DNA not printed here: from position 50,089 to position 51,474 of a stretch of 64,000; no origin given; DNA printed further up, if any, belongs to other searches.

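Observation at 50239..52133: lpxA translationally coupled to a Gfo/Idh/MocA oxidoreductase: GnnA-like arrangement suggesting GlcN3N-type lipid A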

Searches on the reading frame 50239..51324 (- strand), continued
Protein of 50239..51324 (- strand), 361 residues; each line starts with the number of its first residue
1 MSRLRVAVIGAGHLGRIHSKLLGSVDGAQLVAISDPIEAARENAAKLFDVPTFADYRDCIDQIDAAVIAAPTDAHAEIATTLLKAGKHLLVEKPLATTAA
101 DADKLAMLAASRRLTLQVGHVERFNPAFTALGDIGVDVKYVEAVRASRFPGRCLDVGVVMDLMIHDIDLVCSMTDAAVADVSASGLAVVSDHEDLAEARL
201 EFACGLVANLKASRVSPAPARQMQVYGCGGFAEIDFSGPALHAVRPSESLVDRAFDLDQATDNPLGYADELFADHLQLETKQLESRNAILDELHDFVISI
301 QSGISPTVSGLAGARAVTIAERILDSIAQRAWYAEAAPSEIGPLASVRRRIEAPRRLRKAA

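Call 26: find_encoding_contigs(protein=P0027, flank=10000, max_places=2)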
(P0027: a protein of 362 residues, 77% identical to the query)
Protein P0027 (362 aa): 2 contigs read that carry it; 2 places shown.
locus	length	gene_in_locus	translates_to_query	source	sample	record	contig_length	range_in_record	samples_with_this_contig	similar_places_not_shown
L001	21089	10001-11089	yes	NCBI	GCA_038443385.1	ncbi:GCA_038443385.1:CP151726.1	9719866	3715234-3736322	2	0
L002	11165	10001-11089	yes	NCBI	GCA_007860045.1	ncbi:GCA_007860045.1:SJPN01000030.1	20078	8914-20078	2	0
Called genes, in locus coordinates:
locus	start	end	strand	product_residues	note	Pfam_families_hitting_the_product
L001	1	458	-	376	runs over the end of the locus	PF00155:Aminotran_1_2 (weak), PF01041:DegT_DnrJ_EryC1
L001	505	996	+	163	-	PF02699:YajC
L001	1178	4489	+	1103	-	PF07549:Sec_GG (faint), PF22599:SecDF_P1_head, PF00873:ACR_tran (weak), PF03176:MMPL (weak), PF02355:SecD_SecF_C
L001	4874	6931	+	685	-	PF02225:PA (faint), PF04389:Peptidase_M28, PF00595:PDZ (weak), PF13180:PDZ_2, PF17820:PDZ_6 (weak)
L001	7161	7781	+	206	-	PF03938:OmpH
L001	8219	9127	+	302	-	PF03331:LpxC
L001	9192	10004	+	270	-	PF25084:LbH_EIF2B (faint), PF25087:GMPPB_C (faint), PF00132:Hexapep, PF13720:Acetyltransf_11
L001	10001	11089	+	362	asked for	PF01408:GFO_IDH_MocA, PF02894:GFO_IDH_MocA_C, PF22725:GFO_IDH_MocA_C3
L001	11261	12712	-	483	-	PF13701:DDE_Tnp_1_4, PF01609:DDE_Tnp_1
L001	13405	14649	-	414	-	PF01594:AI-2E_transport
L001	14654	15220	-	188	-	PF05239:PRC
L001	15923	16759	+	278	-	PF13628:DUF4142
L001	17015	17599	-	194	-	PF09348:DUF1990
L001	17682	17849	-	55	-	PF07043:DUF1328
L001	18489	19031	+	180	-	PF04239:DUF421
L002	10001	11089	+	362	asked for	PF01408:GFO_IDH_MocA, PF02894:GFO_IDH_MocA_C, PF22725:GFO_IDH_MocA_C3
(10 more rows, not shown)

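Call 27: find_encoding_contigs(protein=P0117, flank=10000, max_places=2)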
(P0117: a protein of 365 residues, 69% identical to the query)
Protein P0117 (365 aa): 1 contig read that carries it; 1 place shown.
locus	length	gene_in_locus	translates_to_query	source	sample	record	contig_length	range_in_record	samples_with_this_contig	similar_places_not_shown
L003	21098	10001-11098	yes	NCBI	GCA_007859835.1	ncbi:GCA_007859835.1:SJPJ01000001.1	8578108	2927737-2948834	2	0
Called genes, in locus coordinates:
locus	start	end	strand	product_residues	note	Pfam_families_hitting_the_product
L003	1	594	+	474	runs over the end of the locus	PF02424:ApbE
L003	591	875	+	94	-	PF06865:Ppnp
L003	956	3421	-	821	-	PF07635:PSCyt1, PF07583:PSCyt2, PF07587:PSD1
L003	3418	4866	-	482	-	PF07394:DUF1501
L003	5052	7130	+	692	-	PF02225:PA (faint), PF04389:Peptidase_M28, PF13180:PDZ_2, PF17820:PDZ_6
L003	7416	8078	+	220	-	PF03938:OmpH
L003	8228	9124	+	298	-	PF03331:LpxC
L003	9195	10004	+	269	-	PF25084:LbH_EIF2B (faint), PF25087:GMPPB_C, PF00132:Hexapep, PF13720:Acetyltransf_11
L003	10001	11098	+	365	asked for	PF01408:GFO_IDH_MocA, PF02894:GFO_IDH_MocA_C, PF22725:GFO_IDH_MocA_C3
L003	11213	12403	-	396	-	PF03453:MoeA_N, PF00994:MoCF_biosynth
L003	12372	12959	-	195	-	PF12804:NTP_transf_3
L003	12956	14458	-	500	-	PF00590:TP_methylase, PF02602:HEM4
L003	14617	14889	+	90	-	PF01649:Ribosomal_S20p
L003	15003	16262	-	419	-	PF00155:Aminotran_1_2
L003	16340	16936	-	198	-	-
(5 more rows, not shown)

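Call 32: search_protein_representatives(protein=window:50239-51324:-)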
Query: 361 residues. Proteins with E-value up to 0.001 (for the whole library): 51018; up to 1e-10: 11771; up to 1e-30: 1544. The best 150 are listed.
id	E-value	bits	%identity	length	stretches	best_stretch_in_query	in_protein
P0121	2.1e-132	457.8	63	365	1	3-356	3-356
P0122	1.7e-91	323.3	51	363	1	3-334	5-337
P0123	2.0e-87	309.9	50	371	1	1-347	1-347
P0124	1.1e-85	304.2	45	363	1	1-345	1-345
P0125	2.2e-85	303.3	48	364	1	1-337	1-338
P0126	3.2e-83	296.2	47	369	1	2-345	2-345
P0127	4.6e-82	292.3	45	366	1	1-353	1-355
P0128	8.2e-82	291.5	70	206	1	160-356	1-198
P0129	3.9e-80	286.0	45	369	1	1-343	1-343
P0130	6.6e-79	282.0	45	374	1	1-346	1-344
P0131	7.8e-79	281.7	43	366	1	1-353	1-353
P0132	7.9e-79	281.7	46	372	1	3-351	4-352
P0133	1.0e-77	278.0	46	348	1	1-328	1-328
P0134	1.2e-77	277.8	70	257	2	1-133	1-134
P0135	1.4e-76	274.3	44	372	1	2-344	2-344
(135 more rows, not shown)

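Call 34: find_related_loci(query=A1, collection=genome_contigs, flank=8000)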
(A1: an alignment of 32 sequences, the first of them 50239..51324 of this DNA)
Query A1 (361 aa) in genome_contigs; peptide patterns used: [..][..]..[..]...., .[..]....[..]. (x = any residue, [..] = any of these).
600 stretches matched a pattern (row limit reached: there are more); 600 encode a relative of the query (tblastn E <= 1e-3); the best 80 are kept; 80 distinct loci.
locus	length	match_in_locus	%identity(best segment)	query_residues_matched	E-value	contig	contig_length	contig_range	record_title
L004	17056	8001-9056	68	1-352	7e-164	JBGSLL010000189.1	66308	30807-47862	MAG: Rhodopirellula sp. isolate JTS-AC204 k141_1866296, whole genome shotgun sequence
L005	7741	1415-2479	66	2-356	1e-151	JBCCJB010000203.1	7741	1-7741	MAG: Planctomycetota bacterium isolate P01_C01_bin.103 k141_614391_length_7741_cov_9.0378, whole genome shotgun sequence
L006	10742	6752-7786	48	4-346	1e-93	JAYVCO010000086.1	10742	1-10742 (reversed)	MAG: Planctomycetia bacterium isolate GL32_Down_metabinner_12 GL32_Down_metabinner_12_85, whole genome shotgun sequence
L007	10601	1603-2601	46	1-332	2e-87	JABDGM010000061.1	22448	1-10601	MAG: Planctomycetota bacterium isolate BWOrgHeat_Nextera33_MAG1 3300021012.a:Ga0206917_1105, whole genome shotgun sequen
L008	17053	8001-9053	48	1-351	2e-87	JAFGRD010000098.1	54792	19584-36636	MAG: Pirellulales bacterium isolate Zod_Metabat.813 k87_6990430, whole genome shotgun sequence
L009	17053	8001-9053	46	1-351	5e-86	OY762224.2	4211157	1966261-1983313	MAG: Thermoguttaceae bacterium isolate 39c07490-4977-4a7b-b225-7b15415de21e genome assembly, chromosome: 1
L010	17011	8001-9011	44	1-336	8e-81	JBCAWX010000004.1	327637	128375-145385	MAG: Planctomycetota bacterium isolate J06554_5 NODE_4_length_327637_cov_18.278758, whole genome shotgun sequence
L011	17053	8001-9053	47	4-357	4e-101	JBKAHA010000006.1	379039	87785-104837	MAG: Aureliella sp. isolate p Ske_MAG1_0006, whole genome shotgun sequence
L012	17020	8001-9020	42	5-341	2e-76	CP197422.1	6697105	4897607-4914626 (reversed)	Pirellulaceae bacterium SH501 chromosome, complete genome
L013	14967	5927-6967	41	1-347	2e-76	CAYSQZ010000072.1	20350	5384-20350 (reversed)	MAG TPA_asm: uncultured Pirellulaceae bacterium isolate binchicken_co258_14 genome assembly, contig: NODE_1654_length_20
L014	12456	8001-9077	39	4-353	4e-76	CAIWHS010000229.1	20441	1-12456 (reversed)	MAG: uncultured Planctomycetaceae bacterium isolate ErkenSummer_bin-2955 genome assembly, contig: bin-2955:229/685, whol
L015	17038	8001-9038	41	1-344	2e-74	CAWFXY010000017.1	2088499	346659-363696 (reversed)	MAG: uncultured Planctomycetota bacterium isolate MFD06714.bin.2.179 genome assembly, contig: contig_15960, whole genome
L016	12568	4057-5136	39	1-355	2e-71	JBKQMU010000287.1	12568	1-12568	MAG: Isosphaeraceae bacterium isolate LABRr1A1B1C__bin_94 LABRr1A1B1C_000000289244, whole genome shotgun sequence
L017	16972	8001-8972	38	1-328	5e-67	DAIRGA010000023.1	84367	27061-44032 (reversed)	MAG TPA_asm: Bacteroidales bacterium isolate CTOTU29519 NODE_203_length_84367_cov_10.972863, whole genome shotgun sequen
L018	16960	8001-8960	39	4-327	1e-66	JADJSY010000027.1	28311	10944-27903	MAG: Lewinellaceae bacterium isolate Hade_18-Q3-R52-61_MAXAC.228 tig00023046-10-281960, whole genome shotgun sequence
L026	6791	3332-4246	38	1-323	2e-64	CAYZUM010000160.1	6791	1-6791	MAG TPA_asm: uncultured Methylomonas sp. isolate binchicken_co53_137 genome assembly, contig: NODE_8372_length_6791_cov_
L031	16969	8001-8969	37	1-327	2e-64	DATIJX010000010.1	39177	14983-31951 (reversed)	MAG TPA_asm: Ignavibacteriaceae bacterium isolate SMAG_U15702 k141_4776, whole genome shotgun sequence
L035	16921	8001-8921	34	1-327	3e-63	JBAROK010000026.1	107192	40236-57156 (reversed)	MAG: Candidatus Omnitrophota bacterium isolate MFD13429_ilm_asm_bin15 k127_29712, whole genome shotgun sequence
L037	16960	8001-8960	36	4-329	5e-63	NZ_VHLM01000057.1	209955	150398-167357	Flavobacterium sp. I-STPP5a Contigs3_5_len:209955, whole genome shotgun sequence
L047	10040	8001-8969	37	2-330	2e-61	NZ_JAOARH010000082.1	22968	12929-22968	MAG: Winogradskyella sp. isolate McBI.68 contig_71485, whole genome shotgun sequence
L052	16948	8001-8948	36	4-325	2e-61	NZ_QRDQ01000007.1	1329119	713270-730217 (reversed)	Flavobacterium cutihirudinis strain DSM 25795 Ga0131252_101, whole genome shotgun sequence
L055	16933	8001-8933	37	1-330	6e-61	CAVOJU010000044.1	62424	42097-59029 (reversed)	MAG: uncultured Gammaproteobacteria bacterium isolate MFD00032.bin.2.3 genome assembly, contig: contig_70856, whole geno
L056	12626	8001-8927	37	1-330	5e-61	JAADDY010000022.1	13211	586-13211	MAG: Thermodesulfobacteriota bacterium isolate L_MetaBat.13 contig-127_5160, whole genome shotgun sequence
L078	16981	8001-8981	35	4-338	2e-59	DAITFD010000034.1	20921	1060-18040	MAG TPA_asm: Chitinophagaceae bacterium isolate CTOTU58 NODE_921_length_20921_cov_2.561583, whole genome shotgun sequenc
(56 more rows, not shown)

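Call 39: search_protein_families(library=pfam, proteins=[L056:8957-10114:+, L035:10091-10891:-, L026:4615-5856:+, L078:8981-10375:+, L017:7261-7914:-, L047:9085-9975:+, L037:10520-11758:+, L031:9036-9641:+, L017:9053-9931:+, L031:6538-7767:+], max_evalue=0.0001)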
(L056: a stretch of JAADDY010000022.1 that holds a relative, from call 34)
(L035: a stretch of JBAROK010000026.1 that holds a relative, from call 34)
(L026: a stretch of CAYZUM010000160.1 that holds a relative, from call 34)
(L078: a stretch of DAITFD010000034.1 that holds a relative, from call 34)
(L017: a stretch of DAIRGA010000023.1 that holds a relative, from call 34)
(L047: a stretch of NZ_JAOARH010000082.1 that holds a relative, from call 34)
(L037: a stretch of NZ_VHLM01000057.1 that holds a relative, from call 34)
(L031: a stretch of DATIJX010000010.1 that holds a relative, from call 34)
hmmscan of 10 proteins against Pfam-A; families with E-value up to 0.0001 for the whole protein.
L056:8957-10114:+ (385 aa): 1 family
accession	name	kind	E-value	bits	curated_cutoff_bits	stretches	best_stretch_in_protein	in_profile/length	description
PF02684.21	LpxB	-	2.6e-94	316.6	22.6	1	11-342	1-343/374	Lipid-A-disaccharide synthetase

L035:10091-10891:- (266 aa): 2 families
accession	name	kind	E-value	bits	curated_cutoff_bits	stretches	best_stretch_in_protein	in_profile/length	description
PF06230.17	LpxI_C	-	4.9e-46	156.3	25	1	136-263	2-130/131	LpxI C-terminal domain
PF17930.7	LpxI_N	-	2.7e-30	105.4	25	1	3-132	1-129/129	LpxI N-terminal domain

L026:4615-5856:+ (413 aa): 3 families
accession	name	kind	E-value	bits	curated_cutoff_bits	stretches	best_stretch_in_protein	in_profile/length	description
PF01041.23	DegT_DnrJ_EryC1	-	7.6e-126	420.6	19.8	1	62-407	3-359/360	DegT/DnrJ/EryC1/StrS aminotransferase family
PF01212.27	Beta_elim_lyase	-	2e-09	37.6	27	1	82-306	31-261/288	Beta-eliminating lyase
PF01053.26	Cys_Met_Meta_PP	-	8.4e-05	21.7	27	0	82-204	51-173/381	Cys/Met metabolism PLP-dependent enzyme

L078:8981-10375:+ (464 aa): 1 family
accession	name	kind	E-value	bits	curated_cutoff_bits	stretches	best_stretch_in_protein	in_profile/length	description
PF02397.22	Bac_transf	-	3.8e-61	206.2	27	1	277-459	1-178/179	Bacterial sugar transferase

L017:7261-7914:- (217 aa): 2 families
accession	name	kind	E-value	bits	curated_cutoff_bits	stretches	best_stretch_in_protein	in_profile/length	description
PF01135.25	PCMT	-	8.9e-52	176.3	20.3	1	14-211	4-206/210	Protein-L-isoaspartate(D-aspartate) O-methyltransferase (PCMT)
PF00398.26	RrnaAD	-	2.2e-07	30.7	24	1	79-158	27-108/263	Ribosomal RNA adenine dimethylase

L047:9085-9975:+ (296 aa): 4 families
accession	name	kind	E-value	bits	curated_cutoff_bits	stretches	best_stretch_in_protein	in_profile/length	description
PF02737.24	3HCDH_N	-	3.8e-66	222.9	22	1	3-182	1-179/180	3-hydroxyacyl-CoA dehydrogenase, NAD binding domain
PF00725.27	3HCDH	-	3.8e-35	120.7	22.1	1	185-281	1-97/97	3-hydroxyacyl-CoA dehydrogenase, C-terminal domain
PF03446.21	NAD_binding_2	-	1e-05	26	21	1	3-69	1-43/161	NAD binding domain of 6-phosphogluconate dehydrogenase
PF01210.29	NAD_Gly3P_dh_N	-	4.9e-05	23.8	23.1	1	3-117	1-103/158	NAD-dependent glycerol-3-phosphate dehydrogenase N-terminus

L037:10520-11758:+ (412 aa): 1 family
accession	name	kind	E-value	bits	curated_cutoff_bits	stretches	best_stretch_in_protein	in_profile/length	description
PF06245.16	DUF1015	-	5.2e-80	269.2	25.8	1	10-324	1-324/325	Protein of unknown function (DUF1015)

L031:9036-9641:+ (201 aa): 0 families

L017:9053-9931:+ (292 aa): 0 families

L031:6538-7767:+ (409 aa): 1 family
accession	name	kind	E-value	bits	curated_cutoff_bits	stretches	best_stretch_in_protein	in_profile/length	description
PF16561.11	AMPK1_CBM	-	7e-05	23.4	26.8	0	313-356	12-53/85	Glycogen recognition site of AMP-activated protein kinase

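Call 47: search_protein_families(library=ncbifam, proteins=[L026:4615-5856:+, L055:8981-10078:+, L055:8001-8936:+, L052:7998-8963:+], max_evalue=1e-10)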
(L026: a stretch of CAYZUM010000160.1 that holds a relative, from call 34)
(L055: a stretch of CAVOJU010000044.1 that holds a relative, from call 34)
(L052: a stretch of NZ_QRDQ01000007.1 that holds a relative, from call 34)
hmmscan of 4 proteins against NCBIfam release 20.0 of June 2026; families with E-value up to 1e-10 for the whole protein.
L026:4615-5856:+ (413 aa): 7 families
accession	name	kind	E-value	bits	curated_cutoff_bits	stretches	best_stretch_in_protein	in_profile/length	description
TIGR03588.1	PseC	equivalog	7.3e-78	262.1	423.5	1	63-411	10-380/380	UDP-4-amino-4,6-dideoxy-N-acetyl-beta-L-altrosamine transaminase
TIGR04181.1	NHT_00031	hypoth_equivalog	3.4e-69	233.4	420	1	81-390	28-357/359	LegC family aminotransferase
NF008658.2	PRK11658.1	equivalog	2.5e-64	217.3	631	1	71-412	21-378/379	UDP-4-amino-4-deoxy-L-arabinose aminotransferase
TIGR04427.1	PLP_DesI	equivalog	1.4e-60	205.4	650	1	82-410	51-382/390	dTDP-4-dehydro-6-deoxyglucose aminotransferase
NF008687.0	PRK11706.1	equivalog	1.1e-57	195.5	375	1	93-410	41-373/375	dTDP-4-amino-4,6-dideoxygalactose transaminase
NF011936.0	PRK15407.1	equivalog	4.3e-49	167.4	423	1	43-262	30-251/440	lipopolysaccharide biosynthesis protein RfbH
TIGR02379.1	ECA_wecE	subfamily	1.3e-47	162.4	434.85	1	94-411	42-375/376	dTDP-4-amino-4,6-dideoxy-D-glucose transaminase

L055:8981-10078:+ (365 aa): 7 families
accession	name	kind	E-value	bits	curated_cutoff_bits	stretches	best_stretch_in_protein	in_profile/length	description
TIGR03588.1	PseC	equivalog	6e-79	265.7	423.5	1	22-362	17-379/380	UDP-4-amino-4,6-dideoxy-N-acetyl-beta-L-altrosamine transaminase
TIGR04181.1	NHT_00031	hypoth_equivalog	2e-71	240.8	420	1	33-342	28-357/359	LegC family aminotransferase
NF008658.2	PRK11658.1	equivalog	1.2e-67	228.2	631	1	22-363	20-377/379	UDP-4-amino-4-deoxy-L-arabinose aminotransferase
TIGR04427.1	PLP_DesI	equivalog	2.5e-60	204.6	650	1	34-362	51-382/390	dTDP-4-dehydro-6-deoxyglucose aminotransferase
NF008687.0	PRK11706.1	equivalog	2.1e-57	194.6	375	1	44-360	40-371/375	dTDP-4-amino-4,6-dideoxygalactose transaminase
NF011936.0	PRK15407.1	equivalog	1.2e-51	175.8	423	1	29-216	59-253/440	lipopolysaccharide biosynthesis protein RfbH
TIGR02379.1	ECA_wecE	subfamily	1.9e-45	155.2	434.85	1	46-320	42-331/376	dTDP-4-amino-4,6-dideoxy-D-glucose transaminase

L055:8001-8936:+ (311 aa): 5 families
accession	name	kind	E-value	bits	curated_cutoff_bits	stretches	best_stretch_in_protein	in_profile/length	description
NF040723.1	UDP-GlcNAcDh_Arch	equivalog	4.6e-67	226.7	450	1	4-303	1-296/302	UDP-N-acetylglucosamine 3-dehydrogenase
TIGR04380.1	myo_inos_iolG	equivalog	2.8e-34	118.5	355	1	3-305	1-320/330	inositol 2-dehydrogenase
NF052679.1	InsChiInosDhIolG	equivalog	1.6e-18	66.9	540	1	4-180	3-192/343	bifunctional inositol 2-dehydrogenase/D-chiro-inositol 1-dehydrogenase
NF008607.0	PRK11579.1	subfamily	6.6e-16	58.2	330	1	3-129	4-131/346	oxidoreductase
NF052479.1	LevoglcsnDh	equivalog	1.5e-14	53.5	650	1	1-129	1-140/386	levoglucosan dehydrogenase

L052:7998-8963:+ (321 aa): 9 families
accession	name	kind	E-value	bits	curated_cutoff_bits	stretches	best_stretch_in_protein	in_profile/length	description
NF040723.1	UDP-GlcNAcDh_Arch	equivalog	9.2e-56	189.6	450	1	2-242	1-247/302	UDP-N-acetylglucosamine 3-dehydrogenase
TIGR04380.1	myo_inos_iolG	equivalog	1.2e-33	116.4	355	1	1-213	1-232/330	inositol 2-dehydrogenase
NF052679.1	InsChiInosDhIolG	equivalog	7.4e-17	61.4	540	1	2-178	3-191/343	bifunctional inositol 2-dehydrogenase/D-chiro-inositol 1-dehydrogenase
NF052479.1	LevoglcsnDh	equivalog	3.2e-15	55.7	650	1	31-136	41-149/386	levoglucosan dehydrogenase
NF058563.1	BT_2159_fam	equivalog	4.9e-14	52.1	650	1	2-297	1-295/350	disaccharide 3-dehydrogenase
NF008607.0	PRK11579.1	subfamily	3.3e-12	46.1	330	1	2-138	5-142/346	oxidoreductase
NF041392.1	XylDh_Gfo6_Halo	equivalog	5.6e-12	45.1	350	1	36-137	59-159/350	D-xylose 1-dehydrogenase Gfo6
NF058561.1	BT_2158_fam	equivalog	3.6e-11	42.3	750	1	5-143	39-179/487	glycoside 3-dehydrogenase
NF007574.0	PRK10206.1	equivalog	6e-11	42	352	0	19-137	22-142/345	oxidoreductase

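Call 77: search_solved_structures(query=L055:8981-10078:+, max_evalue=1e-40)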
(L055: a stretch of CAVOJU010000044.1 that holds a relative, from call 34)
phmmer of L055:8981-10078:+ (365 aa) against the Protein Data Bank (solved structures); distinct sequences matched with E-value up to 1e-40: 36.
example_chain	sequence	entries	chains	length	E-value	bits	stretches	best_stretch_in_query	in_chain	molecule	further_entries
7b0d_A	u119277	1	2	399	4e-115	388.1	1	1-359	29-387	Glutamine--scyllo-inositol transaminase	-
3frk_A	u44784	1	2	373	4.5e-96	325.4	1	4-355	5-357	QdtB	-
3nyu_A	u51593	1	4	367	4.7e-93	315.5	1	1-358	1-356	Aminotransferase WbpE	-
3nu7_A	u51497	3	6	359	5.5e-93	315.3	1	1-357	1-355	Aminotransferase WbpE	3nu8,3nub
3nys_A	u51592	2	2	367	3.4e-92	312.7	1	1-358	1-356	Aminotransferase WbpE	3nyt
8e75_A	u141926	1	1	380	6.7e-87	295.3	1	2-355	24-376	DegT/DnrJ/EryC1/StrS aminotransferase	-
8e77_A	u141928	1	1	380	6.7e-87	295.3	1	2-355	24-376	DegT/DnrJ/EryC1/StrS aminotransferase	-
5u1z_A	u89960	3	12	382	4.5e-84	286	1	20-359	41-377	Putative aminotransferase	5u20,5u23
5u21_A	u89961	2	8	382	3.1e-83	283.2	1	20-359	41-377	Putative aminotransferase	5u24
7n63_A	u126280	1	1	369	4.2e-82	279.5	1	5-351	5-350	Putative aminotransferase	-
2oga_A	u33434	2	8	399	8e-82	278.6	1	2-353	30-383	Transaminase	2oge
4qgr_A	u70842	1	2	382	2.5e-73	250.7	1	4-361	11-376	DegT/DnrJ/EryC1/StrS aminotransferase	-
3uwc_A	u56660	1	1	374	1.2e-68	235.2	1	2-358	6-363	Nucleotide-sugar aminotransferase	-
3bn1_A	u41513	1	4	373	1.6e-68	234.8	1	34-310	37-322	Perosamine synthetase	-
3dr7_A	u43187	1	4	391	1.9e-68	234.6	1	34-310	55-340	Putative perosamine synthetase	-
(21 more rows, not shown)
